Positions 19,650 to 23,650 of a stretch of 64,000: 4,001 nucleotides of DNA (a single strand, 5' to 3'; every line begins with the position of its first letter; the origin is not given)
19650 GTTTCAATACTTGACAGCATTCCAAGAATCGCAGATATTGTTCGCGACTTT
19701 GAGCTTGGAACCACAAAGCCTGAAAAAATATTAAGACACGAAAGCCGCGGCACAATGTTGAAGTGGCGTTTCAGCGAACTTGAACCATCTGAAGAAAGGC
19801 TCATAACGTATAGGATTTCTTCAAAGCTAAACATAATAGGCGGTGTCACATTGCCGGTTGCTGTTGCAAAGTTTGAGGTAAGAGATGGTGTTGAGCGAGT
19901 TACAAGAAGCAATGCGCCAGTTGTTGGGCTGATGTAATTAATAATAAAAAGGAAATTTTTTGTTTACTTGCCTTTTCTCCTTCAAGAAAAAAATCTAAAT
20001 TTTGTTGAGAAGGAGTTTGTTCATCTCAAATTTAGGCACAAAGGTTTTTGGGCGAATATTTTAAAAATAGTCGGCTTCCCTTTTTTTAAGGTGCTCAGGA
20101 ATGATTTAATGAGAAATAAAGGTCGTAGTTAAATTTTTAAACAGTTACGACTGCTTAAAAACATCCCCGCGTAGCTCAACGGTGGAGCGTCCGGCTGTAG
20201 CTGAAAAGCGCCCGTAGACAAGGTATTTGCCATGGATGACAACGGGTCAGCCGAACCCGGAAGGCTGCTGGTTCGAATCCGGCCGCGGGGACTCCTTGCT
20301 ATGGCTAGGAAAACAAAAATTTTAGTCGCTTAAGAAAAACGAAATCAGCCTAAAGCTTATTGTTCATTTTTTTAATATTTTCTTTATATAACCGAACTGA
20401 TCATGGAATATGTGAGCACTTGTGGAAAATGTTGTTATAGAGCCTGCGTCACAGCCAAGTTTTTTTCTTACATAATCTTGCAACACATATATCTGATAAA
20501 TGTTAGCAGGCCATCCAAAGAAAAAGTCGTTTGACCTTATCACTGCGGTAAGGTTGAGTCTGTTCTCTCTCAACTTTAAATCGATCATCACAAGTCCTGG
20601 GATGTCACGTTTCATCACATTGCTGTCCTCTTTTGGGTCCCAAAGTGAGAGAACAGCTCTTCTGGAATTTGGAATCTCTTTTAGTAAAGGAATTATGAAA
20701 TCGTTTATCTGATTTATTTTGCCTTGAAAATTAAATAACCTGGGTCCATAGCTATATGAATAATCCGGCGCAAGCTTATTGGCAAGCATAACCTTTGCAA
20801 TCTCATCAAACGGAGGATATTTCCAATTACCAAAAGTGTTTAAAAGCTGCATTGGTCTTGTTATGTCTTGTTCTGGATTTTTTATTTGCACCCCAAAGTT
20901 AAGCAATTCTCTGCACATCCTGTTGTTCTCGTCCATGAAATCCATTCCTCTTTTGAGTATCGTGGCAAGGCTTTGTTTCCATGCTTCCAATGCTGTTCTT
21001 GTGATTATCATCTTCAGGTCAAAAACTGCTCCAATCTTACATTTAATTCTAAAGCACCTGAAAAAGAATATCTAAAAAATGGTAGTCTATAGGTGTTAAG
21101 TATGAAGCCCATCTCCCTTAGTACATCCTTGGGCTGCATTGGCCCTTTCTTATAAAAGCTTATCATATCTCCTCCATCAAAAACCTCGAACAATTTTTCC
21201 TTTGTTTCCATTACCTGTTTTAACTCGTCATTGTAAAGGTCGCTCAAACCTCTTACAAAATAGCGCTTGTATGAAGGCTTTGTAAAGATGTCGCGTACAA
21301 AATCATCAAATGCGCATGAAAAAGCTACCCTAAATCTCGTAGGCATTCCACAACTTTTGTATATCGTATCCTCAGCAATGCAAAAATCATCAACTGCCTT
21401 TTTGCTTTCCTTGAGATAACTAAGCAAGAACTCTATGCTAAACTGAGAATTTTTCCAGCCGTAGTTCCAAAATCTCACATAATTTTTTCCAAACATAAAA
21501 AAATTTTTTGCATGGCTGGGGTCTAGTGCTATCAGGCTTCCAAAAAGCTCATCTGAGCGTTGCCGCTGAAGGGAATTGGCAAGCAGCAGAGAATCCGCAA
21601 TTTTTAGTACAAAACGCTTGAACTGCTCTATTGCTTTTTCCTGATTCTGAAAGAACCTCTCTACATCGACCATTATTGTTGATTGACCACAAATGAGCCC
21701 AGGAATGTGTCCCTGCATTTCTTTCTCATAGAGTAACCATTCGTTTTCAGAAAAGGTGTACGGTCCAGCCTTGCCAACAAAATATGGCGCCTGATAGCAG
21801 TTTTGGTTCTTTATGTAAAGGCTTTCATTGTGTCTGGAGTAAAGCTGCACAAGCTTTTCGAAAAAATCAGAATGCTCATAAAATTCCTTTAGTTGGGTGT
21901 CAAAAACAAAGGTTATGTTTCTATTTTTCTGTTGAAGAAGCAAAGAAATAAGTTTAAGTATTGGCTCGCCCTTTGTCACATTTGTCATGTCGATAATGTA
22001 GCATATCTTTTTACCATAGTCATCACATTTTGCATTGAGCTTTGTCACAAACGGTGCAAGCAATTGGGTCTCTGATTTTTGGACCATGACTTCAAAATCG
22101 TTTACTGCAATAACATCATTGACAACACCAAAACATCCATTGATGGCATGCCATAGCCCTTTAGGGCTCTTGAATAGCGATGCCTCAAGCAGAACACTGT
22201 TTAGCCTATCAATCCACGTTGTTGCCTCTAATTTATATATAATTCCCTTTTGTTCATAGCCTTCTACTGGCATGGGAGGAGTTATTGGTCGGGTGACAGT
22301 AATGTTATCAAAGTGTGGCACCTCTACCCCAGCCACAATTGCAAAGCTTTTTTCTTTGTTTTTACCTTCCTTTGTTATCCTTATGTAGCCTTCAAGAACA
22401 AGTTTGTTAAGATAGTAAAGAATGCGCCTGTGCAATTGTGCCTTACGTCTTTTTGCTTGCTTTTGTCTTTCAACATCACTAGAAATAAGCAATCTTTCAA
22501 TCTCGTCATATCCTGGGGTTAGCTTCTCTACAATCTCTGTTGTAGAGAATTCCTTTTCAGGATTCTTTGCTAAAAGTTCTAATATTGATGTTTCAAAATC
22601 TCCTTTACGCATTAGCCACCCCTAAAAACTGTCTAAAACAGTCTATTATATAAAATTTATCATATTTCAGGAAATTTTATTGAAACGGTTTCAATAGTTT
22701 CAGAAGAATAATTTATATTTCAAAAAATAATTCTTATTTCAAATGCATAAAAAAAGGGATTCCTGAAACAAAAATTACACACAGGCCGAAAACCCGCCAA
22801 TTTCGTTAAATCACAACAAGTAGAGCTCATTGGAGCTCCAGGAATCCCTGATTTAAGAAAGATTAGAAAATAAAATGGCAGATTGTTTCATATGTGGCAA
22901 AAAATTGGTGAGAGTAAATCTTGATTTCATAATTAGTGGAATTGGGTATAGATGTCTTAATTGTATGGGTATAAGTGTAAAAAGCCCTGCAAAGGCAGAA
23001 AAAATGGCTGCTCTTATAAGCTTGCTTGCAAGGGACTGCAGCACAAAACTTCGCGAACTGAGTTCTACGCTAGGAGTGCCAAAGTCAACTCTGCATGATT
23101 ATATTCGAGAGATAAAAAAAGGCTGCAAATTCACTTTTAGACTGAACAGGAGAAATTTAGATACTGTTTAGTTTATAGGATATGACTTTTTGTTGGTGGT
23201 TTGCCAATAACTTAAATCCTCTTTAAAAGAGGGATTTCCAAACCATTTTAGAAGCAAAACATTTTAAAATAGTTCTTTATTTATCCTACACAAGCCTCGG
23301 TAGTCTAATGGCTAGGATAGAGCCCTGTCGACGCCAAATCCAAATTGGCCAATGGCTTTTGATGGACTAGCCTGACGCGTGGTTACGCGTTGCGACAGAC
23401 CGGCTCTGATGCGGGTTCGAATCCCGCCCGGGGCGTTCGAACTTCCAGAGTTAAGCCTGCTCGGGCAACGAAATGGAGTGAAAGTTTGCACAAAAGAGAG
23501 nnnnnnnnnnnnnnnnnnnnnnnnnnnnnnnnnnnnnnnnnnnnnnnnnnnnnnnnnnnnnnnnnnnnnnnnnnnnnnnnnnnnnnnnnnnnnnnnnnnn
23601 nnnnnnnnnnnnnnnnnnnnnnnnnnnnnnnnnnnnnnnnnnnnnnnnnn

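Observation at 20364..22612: ThyA-fold protein apparently lacking the PCH catalytic cysteine, co-transcribed with a 532-aa wHTH unknown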

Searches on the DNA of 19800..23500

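Call 18: search_rna_families(source=window, start=19800, end=23500, threshold=evalue, max_evalue=0.1)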
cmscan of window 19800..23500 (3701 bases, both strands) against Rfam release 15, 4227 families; matches with E-value up to 0.1: 2.
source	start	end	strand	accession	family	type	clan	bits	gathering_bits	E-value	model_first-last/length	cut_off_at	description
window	20165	20291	+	RF00005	tRNA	Gene; tRNA;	CL00001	53.9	29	5e-10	1-71/71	no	tRNA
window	23294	23435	+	RF00005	tRNA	Gene; tRNA;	CL00001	48.5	29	1.5e-08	1-71/71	no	tRNA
